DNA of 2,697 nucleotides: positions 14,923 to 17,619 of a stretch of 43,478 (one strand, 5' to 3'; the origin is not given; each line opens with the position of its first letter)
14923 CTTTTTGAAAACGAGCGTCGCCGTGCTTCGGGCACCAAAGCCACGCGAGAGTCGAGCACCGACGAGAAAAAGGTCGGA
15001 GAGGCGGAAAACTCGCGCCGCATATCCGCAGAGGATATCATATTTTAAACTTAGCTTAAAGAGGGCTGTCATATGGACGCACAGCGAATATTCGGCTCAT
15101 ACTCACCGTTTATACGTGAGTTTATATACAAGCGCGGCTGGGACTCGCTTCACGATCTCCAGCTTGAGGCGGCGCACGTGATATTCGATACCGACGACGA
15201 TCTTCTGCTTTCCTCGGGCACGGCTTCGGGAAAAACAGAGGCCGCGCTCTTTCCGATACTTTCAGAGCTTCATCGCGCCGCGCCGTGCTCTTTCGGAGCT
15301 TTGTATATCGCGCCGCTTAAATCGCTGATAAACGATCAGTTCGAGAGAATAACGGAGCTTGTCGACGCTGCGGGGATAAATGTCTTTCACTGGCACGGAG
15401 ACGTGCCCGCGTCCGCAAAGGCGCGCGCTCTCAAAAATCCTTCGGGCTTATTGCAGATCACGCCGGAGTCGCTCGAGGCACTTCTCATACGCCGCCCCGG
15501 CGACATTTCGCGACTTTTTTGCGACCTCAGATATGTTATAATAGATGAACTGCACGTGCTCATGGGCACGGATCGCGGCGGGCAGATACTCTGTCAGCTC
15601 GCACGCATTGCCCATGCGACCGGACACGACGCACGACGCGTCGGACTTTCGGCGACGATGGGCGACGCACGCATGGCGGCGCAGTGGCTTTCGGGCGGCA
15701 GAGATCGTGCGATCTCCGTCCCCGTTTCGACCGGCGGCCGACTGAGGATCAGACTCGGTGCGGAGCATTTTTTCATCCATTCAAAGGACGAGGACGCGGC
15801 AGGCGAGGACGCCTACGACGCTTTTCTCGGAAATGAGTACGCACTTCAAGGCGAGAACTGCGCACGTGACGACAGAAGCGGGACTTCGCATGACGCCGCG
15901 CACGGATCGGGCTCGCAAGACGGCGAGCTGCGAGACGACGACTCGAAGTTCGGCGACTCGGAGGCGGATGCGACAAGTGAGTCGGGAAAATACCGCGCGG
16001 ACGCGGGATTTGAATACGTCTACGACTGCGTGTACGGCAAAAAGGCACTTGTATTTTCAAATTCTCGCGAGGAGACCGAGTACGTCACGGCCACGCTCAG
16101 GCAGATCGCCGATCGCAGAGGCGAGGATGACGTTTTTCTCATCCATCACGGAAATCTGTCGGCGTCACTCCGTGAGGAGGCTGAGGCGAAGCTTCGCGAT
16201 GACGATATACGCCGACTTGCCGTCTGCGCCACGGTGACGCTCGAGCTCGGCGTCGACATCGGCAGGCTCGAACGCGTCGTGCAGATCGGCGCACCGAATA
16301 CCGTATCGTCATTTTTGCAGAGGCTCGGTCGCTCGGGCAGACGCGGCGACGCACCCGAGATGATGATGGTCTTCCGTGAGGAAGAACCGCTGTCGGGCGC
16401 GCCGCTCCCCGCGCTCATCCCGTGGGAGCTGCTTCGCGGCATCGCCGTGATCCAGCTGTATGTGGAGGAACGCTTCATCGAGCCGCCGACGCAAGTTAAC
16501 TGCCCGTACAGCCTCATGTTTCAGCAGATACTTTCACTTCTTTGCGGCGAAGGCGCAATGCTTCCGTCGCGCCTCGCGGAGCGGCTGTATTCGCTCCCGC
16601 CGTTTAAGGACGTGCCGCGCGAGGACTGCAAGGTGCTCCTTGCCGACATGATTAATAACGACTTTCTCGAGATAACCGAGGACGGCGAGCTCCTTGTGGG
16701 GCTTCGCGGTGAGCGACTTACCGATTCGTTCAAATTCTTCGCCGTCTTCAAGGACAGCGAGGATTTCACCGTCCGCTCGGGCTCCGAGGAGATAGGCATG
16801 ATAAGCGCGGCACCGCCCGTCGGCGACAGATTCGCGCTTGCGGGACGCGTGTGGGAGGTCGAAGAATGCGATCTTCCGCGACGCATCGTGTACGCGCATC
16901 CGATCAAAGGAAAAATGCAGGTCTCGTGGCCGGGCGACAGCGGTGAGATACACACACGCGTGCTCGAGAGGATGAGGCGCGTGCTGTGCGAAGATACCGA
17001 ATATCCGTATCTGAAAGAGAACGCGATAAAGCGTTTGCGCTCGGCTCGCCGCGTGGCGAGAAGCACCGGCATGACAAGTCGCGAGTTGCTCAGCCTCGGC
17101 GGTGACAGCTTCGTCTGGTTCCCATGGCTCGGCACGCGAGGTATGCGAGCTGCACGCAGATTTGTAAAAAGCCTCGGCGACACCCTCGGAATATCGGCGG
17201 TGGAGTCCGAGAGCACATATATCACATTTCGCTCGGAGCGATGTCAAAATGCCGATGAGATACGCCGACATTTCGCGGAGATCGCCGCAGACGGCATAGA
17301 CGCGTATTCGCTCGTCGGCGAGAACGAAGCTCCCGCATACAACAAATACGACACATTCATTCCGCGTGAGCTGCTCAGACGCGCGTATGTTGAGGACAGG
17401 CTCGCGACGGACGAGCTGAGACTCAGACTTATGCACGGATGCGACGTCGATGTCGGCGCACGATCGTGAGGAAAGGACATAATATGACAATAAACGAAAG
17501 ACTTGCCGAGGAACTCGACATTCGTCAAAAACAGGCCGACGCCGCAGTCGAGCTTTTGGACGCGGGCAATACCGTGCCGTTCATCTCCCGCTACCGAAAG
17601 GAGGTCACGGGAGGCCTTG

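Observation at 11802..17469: TerB-N/TerB-C + DUF2791 (BrxD-like) ATPase + Lhr/BrxHI-like helicase cassette: Shango-type defence candidate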

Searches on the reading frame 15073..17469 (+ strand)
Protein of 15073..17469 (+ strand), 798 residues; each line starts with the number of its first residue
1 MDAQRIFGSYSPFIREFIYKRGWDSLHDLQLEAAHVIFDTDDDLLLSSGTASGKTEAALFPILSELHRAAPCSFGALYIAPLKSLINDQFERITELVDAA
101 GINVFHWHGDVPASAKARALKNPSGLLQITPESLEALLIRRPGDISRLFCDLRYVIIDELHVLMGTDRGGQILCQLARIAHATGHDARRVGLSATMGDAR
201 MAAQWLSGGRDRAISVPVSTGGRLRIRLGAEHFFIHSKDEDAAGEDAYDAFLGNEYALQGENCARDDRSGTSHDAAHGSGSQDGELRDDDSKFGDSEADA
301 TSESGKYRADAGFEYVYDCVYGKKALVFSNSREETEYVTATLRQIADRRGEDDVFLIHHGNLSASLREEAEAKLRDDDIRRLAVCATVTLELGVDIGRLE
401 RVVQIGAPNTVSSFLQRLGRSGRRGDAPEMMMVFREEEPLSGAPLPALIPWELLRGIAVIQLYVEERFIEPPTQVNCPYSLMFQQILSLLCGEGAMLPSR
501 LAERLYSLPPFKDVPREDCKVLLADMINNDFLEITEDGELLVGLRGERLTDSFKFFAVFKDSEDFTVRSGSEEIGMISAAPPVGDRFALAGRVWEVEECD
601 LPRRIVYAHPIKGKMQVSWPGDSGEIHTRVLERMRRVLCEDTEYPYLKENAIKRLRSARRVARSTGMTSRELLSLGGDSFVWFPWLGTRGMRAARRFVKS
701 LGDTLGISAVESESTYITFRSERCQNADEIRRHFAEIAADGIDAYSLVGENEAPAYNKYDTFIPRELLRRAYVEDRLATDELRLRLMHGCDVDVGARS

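Call 3: search_protein_families(library=pfam, proteins=[window:15073-17469:+], max_evalue=0.01)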
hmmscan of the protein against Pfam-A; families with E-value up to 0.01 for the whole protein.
window:15073-17469:+ (798 aa): 3 families
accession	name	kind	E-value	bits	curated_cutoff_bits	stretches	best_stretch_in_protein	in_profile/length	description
PF00270.35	DEAD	-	2.6e-25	89.5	26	1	29-197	3-161/167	DEAD/DEAH box helicase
PF00271.37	Helicase_C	-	3.7e-15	56.6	23.5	1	317-425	7-110/110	Helicase conserved C-terminal domain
PF22590.2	Cas3-like_C_2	-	0.0012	19.5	27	1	322-424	2-104/106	CRISPR-associated nuclease/helicase Cas3, C-terminal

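Call 4: search_protein_families(library=padloc, proteins=[window:15073-17469:+], max_evalue=0.01)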
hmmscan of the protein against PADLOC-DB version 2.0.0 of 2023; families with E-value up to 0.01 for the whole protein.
window:15073-17469:+ (798 aa): 57 families (the best 25 are shown)
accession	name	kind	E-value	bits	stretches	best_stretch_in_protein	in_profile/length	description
PDLC03960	SngC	-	2.6e-229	761.7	1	6-782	5-713/720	-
PDLC02503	BrxHI|BrxHII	-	5.5e-124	413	1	16-779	14-680/698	BrxHI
PDLC02501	BrxHI|BrxHII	-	1.1e-81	273.2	2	20-213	18-212/925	BrxHI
PDLC02897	DpdJ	-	5.8e-27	91.9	2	323-424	356-451/1570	DpdJ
PDLC00037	DruE3|DruE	-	8.3e-23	78.1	2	30-204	106-307/2055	SNF2 family N-terminal domain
PDLC00036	DruE3|DruE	-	1.3e-18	63.6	2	38-199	105-288/2023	SNF2 family N-terminal domain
PDLC00035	DruE3|DruE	-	3.3e-18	62.8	2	30-203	107-306/1460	SNF2 family N-terminal domain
PDLC00194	HamB1|HamB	-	1.7e-15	54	2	39-211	243-408/995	DEAD-box helicase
PDLC02896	DpdJ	-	3.9e-15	52.6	2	384-431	584-632/1487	DpdJ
PDLC00192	HamB1|HamB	-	1.2e-14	51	1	26-211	269-449/1104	DEAD-box helicase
PDLC00013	DruE1|DruE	-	1.5e-13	47.6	2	30-97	96-171/1776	SNF2 family N-terminal domain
PDLC01761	Cas3b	-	8.8e-13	45.8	2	25-120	219-303/705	-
PDLC00015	DruE2|DruE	-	3.2e-12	43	2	380-428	1172-1218/1887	SNF2 family N-terminal domain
PDLC00014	DruE2|DruE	-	5e-12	42.1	2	369-427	1190-1246/1928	SNF2 family N-terminal domain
PDLC00051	DruE4|DruE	-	5.5e-12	42.1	2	377-427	1123-1171/1829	SNF2 family N-terminal domain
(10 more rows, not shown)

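Call 5: search_protein_families(library=ncbifam, proteins=[window:15073-17469:+], max_evalue=0.01)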
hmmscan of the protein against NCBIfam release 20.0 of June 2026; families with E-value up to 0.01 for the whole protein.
window:15073-17469:+ (798 aa): 26 families (the best 25 are shown)
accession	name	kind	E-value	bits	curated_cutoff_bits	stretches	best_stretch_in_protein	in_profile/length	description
TIGR04121.1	DEXH_lig_assoc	equivalog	2.7e-63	213.9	850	2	14-214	3-202/804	ligase-associated DNA damage response DEXH box helicase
NF010338.0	PRK13767.1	equivalog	1.8e-48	165.5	849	2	4-213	13-235/877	ATP-dependent helicase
TIGR03817.1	DECH_helic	hypoth_equivalog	2.9e-38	131.6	874.1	2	14-232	25-240/742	helicase/secretion neighborhood putative DEAH-box helicase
NF007284.0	PRK09751.1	equivalog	2.9e-27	94.4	1496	2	99-220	123-241/1538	ATP-dependent helicase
NF002654.0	PRK02362.1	equivalog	4.8e-16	58.2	887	1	14-207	12-192/739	ATP-dependent DNA helicase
NF040935.1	helicase_Hel308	equivalog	1.7e-14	52.9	1200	1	14-208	15-193/704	ATP-dependent DNA helicase Hel308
NF001308.0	PRK00254.1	equivalog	1.7e-13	49.7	1216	1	14-207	12-190/720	ATP-dependent DNA helicase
NF041067.1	DpdJ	equivalog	2.8e-13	48.5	800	2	384-431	576-624/1482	protein DpdJ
TIGR00614.1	recQ_fam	subfamily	4.8e-13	48.7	219.8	1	315-435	219-331/470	RecQ family ATP-dependent DNA helicase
NF002251.0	PRK01172.1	equivalog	8.6e-12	44.1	891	1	26-208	23-191/674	ATP-dependent DNA helicase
TIGR01389.1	recQ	equivalog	1.3e-11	43.7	640.2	1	323-437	225-331/591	DNA helicase RecQ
NF053631.1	RNA_helic_CshA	equivalog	5.3e-11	42.1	646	2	16-164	12-154/434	degradosome RNA helicase CshA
NF008394.0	PRK11192.1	equivalog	1.9e-09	36.9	507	1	323-426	248-343/441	ATP-dependent RNA helicase SrmB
NF008744.0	PRK11776.1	equivalog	6.9e-09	34.8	524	2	323-433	243-345/460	ATP-dependent RNA helicase DbpA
NF008642.0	PRK11634.1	equivalog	1.9e-08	33.2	989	1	347-433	266-348/628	DEAD/DEAH family ATP-dependent RNA helicase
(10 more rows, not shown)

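Call 23: search_solved_structures(query=window:15073-17469:+, max_evalue=0.001)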
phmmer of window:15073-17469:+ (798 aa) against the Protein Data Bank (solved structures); distinct sequences matched with E-value up to 0.001: 95 (the best 60 are shown).
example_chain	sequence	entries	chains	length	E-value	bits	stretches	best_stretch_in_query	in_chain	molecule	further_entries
6znp_A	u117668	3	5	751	4.2e-27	97.9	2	14-216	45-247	Uncharacterized ATP-dependent helicase YprA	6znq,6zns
8alz_B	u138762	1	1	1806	8.3e-25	90.3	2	26-207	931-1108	Activating signal cointegrator 1 complex subunit 3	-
5v9x_A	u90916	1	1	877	7.9e-24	87.1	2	23-217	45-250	ATP-dependent DNA helicase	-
7lhl_A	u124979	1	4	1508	5.4e-23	84.3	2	23-217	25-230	ATP-dependent DNA helicase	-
6s9i_B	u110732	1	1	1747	1.6e-21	79.5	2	22-204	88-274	U5 small nuclear ribonucleoprotein 200 kDa helicase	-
6qv3_A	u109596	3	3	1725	1.3e-20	76.5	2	26-207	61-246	Pre-mRNA splicing helicase-like protein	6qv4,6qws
5m59_A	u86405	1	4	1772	1.4e-20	76.3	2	26-207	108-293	Pre-mRNA splicing helicase-like protein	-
6s8o_B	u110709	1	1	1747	2.3e-20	75.6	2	22-204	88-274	U5 small nuclear ribonucleoprotein 200 kDa helicase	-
4f92_B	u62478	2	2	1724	2.9e-20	75.3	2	22-204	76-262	U5 small nuclear ribonucleoprotein 200 kDa helicase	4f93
6qdv_B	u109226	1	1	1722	2.9e-20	75.3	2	22-204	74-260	U5 small nuclear ribonucleoprotein 200 kDa helicase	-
4f91_B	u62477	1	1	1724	2.9e-20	75.3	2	22-204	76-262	U5 small nuclear ribonucleoprotein 200 kDa helicase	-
5urj_A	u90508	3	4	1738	3e-20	75.2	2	22-204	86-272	U5 small nuclear ribonucleoprotein 200 kDa helicase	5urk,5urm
4kit_B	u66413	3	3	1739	3e-20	75.2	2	22-204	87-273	U5 small nuclear ribonucleoprotein 200 kDa helicase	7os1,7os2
6s8q_B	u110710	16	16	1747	3e-20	75.2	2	22-204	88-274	U5 small nuclear ribonucleoprotein 200 kDa helicase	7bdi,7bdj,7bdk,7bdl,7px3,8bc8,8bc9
3jcr_C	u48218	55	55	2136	5.7e-20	74.3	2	22-204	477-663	hBrr2 | U5 small nuclear ribonucleoprotein 200 kDa helicase | Brr2, U5 small nuclear ribonucleoprotein 200 kDa helicase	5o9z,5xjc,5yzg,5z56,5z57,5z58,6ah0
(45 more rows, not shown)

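Call 37: find_homologous_proteins(query=window:15073-17469:+, max_evalue=1e-20)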
Query window:15073-17469:+ (798 aa): 8000 proteins with E <= 1e-20 among 8000 candidates; the best 120 are listed.
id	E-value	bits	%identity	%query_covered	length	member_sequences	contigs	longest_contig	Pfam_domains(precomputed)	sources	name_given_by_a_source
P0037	0.0e+0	1760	98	100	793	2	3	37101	PF00270.36,PF00271.38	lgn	-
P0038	0.0e+0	1447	81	99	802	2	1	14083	PF00270.36,PF00271.38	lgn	-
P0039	0.0e+0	1362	78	99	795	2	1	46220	PF00270.36,PF00271.38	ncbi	-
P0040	0.0e+0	1315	76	99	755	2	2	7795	PF00270.36,PF00271.38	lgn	-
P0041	0.0e+0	1310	76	99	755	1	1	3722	PF00270.36,PF00271.38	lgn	-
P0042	0.0e+0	1189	68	98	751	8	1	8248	PF00270.36,PF00271.38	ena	-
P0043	0.0e+0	1174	67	98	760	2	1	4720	PF00270.36,PF00271.38,PF04851.22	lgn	-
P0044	0.0e+0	1159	67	99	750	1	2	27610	PF00270.36,PF00271.38,PF04851.22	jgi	-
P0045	0.0e+0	1153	67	98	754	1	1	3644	PF00270.36,PF00271.38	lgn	-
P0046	0.0e+0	1149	66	98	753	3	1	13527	PF00270.36,PF00271.38,PF04851.22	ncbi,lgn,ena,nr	ncbi:MAG: DEAD/DEAH box helicase [Clostridia bacterium]|nr:DEAD/DEAH box helicase [Clostridia bacter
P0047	0.0e+0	1129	66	98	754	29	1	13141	PF00270.36,PF00271.38,PF04851.22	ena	-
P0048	0.0e+0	1125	65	98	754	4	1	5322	PF00270.36,PF00271.38,PF04851.22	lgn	-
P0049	0.0e+0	1116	64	98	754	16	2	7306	PF00270.36,PF00271.38,PF04851.22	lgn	-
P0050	0.0e+0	1113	64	98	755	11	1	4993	PF00270.36,PF00271.38,PF04851.22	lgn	-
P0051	0.0e+0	1109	64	98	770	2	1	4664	PF00270.36,PF00271.38,PF19306.6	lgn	-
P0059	0.0e+0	1026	59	98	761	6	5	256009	PF00270.36,PF00271.38,PF04851.22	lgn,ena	-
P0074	1.5e-296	1004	58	98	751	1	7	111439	PF00270.36,PF00271.38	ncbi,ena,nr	ncbi:MAG: DEAD/DEAH box helicase [Clostridia bacterium]|nr:DEAD/DEAH box helicase [Clostridia bacter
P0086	6.2e-295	999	59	98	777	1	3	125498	PF00270.36,PF00271.38,PF04851.22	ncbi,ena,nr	ncbi:MAG: DEAD/DEAH box helicase [Clostridia bacterium]|nr:DEAD/DEAH box helicase [Clostridia bacter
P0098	1.9e-293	994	58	98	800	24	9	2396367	PF00270.36,PF00271.38,PF04851.22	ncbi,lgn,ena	-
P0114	6.8e-292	989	57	99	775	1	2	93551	PF00270.36,PF00271.38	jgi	-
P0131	1.0e-290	985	57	98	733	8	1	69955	PF00270.36,PF00271.38,PF04851.22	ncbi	-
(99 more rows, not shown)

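Call 38: find_encoding_contigs(protein=P0098, flank=10000, max_places=2)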
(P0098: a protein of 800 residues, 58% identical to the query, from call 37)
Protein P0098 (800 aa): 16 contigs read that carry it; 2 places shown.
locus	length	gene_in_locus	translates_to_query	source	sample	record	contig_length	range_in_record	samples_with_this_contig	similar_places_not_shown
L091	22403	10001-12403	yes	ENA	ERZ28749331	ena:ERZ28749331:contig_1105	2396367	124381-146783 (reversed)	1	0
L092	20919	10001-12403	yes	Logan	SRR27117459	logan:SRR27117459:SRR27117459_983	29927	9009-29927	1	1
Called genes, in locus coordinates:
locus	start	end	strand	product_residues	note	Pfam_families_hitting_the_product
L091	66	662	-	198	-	PF02441:Flavoprotein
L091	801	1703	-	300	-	PF16924:DpaA_N, PF02826:2-Hacid_dh_C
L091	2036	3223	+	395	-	PF00162:PGK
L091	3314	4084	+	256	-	PF00121:TIM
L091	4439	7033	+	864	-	PF18989:DUF5722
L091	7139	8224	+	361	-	PF00365:PFK, PF01513:NAD_kinase (weak)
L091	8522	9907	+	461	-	PF02557:VanY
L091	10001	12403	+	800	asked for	PF00270:DEAD, PF04851:ResIII (weak), PF00271:Helicase_C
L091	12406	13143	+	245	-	PF00899:ThiF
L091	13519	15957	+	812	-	PF19732:SpoIIE_N, PF07228:SpoIIE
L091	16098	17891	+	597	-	PF18013:Phage_lysozyme2, PF09479:Flg_new, PF02368:Big_2, PF00036:EF-hand_1 (faint), PF00404:Dockerin_1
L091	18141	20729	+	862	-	PF00403:HMA, PF19803:DUF6286 (faint), PF00122:E1-E2_ATPase, PF00702:Hydrolase, PF00403:HMA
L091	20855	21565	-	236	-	-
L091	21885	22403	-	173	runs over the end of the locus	PF02482:Ribosomal_S30AE, PF16321:Ribosom_S30AE_C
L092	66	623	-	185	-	PF02441:Flavoprotein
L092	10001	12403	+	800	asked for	PF00270:DEAD, PF04851:ResIII (weak), PF00271:Helicase_C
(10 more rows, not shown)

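Call 39: find_encoding_contigs(protein=P0059, flank=10000, max_places=1)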
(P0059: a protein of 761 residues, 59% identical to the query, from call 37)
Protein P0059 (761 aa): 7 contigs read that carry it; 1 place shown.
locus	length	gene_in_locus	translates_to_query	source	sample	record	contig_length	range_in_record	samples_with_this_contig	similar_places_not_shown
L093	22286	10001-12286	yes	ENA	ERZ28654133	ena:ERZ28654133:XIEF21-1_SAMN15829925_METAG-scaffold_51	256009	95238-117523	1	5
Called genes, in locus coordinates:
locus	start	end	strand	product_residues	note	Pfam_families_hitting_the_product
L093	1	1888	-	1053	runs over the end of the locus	PF00133:tRNA-synt_1, PF09334:tRNA-synt_1g (weak), PF08264:Anticodon_1, PF19302:DUF5915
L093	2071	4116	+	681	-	PF04932:Wzy_C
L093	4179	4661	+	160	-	PF14221:DUF4330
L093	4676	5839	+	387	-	PF00953:Glycos_transf_4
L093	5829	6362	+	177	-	-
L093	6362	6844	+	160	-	PF01590:GAF, PF13185:GAF_2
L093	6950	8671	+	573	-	PF13208:TerB_N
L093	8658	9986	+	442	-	PF10923:BrxC_BrxD, PF13191:AAA_16 (weak)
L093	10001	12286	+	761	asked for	PF00270:DEAD, PF04851:ResIII (weak), PF00271:Helicase_C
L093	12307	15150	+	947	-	PF00005:ABC_tran (faint), PF02463:SMC_N (faint), PF03193:RsgA_GTPase (faint), PF13175:AAA_15 (faint), PF13191:AAA_16 (faint), PF13304:AAA_21 (faint), PF17760:UvrA_inter, PF17755:UvrA_DNA-bind, +2 more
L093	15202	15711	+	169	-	-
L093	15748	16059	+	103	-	PF00085:Thioredoxin, PF14595:Thioredoxin_9, PF08534:Redoxin (faint), PF13098:Thioredoxin_2, PF13192:Thioredoxin_3, PF13905:Thioredoxin_8 (faint)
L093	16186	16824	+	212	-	PF02677:QueH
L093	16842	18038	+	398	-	-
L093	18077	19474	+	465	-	PF28494:GlyRS_ins_1 (faint), PF00587:tRNA-synt_2b, PF03129:HGTP_anticodon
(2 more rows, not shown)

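Call 40: find_encoding_contigs(protein=P0086, flank=10000, max_places=1)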
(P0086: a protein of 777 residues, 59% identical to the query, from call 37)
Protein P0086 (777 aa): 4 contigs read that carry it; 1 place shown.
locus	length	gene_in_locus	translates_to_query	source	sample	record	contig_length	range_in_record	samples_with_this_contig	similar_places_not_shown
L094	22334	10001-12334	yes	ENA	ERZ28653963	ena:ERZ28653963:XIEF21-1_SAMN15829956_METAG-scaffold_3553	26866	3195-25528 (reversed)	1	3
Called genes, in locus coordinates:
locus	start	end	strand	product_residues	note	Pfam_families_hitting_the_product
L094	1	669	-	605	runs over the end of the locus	PF00009:GTP_EFTU, PF03144:GTP_EFTU_D2, PF00679:EFG_C, PF06421:LepA_C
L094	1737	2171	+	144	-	PF07486:Hydrolase_2 (weak)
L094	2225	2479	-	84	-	PF01337:Barstar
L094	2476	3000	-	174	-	PF00545:Ribonuclease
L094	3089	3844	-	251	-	PF01182:Glucosamine_iso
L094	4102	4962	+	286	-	PF10114:PocR, PF12833:HTH_18, PF00165:HTH_AraC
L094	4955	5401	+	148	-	PF00383:dCMP_cyt_deam_1, PF14437:MafB19-deam, PF14439:Bd3614-deam (weak)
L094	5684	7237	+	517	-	PF13208:TerB_N, PF15615:TerB_C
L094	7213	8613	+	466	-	PF10923:BrxC_BrxD, PF13191:AAA_16 (weak)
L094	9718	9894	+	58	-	-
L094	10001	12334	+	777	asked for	PF04851:ResIII (weak), PF00270:DEAD, PF00271:Helicase_C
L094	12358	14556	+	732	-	PF13439:Glyco_transf_4, PF13477:Glyco_trans_4_2, PF13579:Glyco_trans_4_4, PF00534:Glycos_transf_1, PF13692:Glyco_trans_1_4, PF04230:PS_pyruv_trans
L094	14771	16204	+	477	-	PF00682:HMGL-like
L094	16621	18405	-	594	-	PF20446:ABC_N, PF09818:ABC_ATPase, PF21117:MRB1590_C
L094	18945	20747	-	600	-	PF09818:ABC_ATPase, PF21117:MRB1590_C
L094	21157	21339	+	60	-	-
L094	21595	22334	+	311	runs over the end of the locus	PF00198:2-oxoacid_dh (faint)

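Call 51: find_encoding_contigs(protein=P0074, flank=10000, max_places=1)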
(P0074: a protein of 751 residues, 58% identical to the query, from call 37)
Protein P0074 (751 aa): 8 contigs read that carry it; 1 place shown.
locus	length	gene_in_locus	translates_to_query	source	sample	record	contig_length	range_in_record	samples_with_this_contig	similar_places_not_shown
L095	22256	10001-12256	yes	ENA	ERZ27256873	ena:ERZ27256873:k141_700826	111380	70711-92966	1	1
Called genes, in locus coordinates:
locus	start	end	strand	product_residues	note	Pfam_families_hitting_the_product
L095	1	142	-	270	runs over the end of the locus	PF09148:DUF1934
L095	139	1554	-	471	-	PF01554:MatE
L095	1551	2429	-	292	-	PF00892:EamA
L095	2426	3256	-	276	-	PF02811:PHP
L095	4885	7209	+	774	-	PF13208:TerB_N (weak)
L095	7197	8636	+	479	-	PF10923:BrxC_BrxD, PF13191:AAA_16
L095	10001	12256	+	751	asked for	PF00270:DEAD, PF00271:Helicase_C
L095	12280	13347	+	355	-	PF02424:ApbE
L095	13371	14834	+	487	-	PF00919:UPF0004, PF04055:Radical_SAM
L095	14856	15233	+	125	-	PF06133:Com_YlbF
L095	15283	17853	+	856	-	PF01624:MutS_I, PF05188:MutS_II, PF05192:MutS_III, PF05190:MutS_IV, PF00488:MutS_V, PF27441:MutS_C (weak)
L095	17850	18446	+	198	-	PF13489:Methyltransf_23, PF07021:MetW (weak), PF13847:Methyltransf_31, PF08241:Methyltransf_11, PF08242:Methyltransf_12, PF13649:Methyltransf_25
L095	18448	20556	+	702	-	PF02518:HATPase_c (weak), PF13589:HATPase_c_3, PF01119:DNA_mis_repair, PF08676:MutL_C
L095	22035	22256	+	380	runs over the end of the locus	PF01702:TGT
